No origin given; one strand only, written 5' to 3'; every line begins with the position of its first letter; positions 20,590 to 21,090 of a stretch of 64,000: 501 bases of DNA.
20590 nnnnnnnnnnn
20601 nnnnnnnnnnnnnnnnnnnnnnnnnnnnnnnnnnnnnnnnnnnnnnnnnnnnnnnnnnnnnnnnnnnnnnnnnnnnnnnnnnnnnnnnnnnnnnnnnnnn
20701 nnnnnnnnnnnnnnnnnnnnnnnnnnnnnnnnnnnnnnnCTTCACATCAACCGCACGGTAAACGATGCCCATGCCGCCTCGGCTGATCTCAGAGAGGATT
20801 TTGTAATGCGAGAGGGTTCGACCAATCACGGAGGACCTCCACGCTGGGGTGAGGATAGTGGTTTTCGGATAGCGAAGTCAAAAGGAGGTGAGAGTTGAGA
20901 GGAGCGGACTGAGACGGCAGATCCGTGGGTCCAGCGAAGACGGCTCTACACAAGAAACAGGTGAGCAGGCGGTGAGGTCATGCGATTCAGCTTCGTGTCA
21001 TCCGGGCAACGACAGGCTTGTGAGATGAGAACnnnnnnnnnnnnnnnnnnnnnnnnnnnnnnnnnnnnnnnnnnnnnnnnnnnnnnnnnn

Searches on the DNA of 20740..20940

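Call 68: search_rna_families(source=window, start=20740, end=20940, threshold=evalue, max_evalue=1)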
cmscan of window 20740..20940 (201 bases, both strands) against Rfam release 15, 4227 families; matches with E-value up to 1: 0.
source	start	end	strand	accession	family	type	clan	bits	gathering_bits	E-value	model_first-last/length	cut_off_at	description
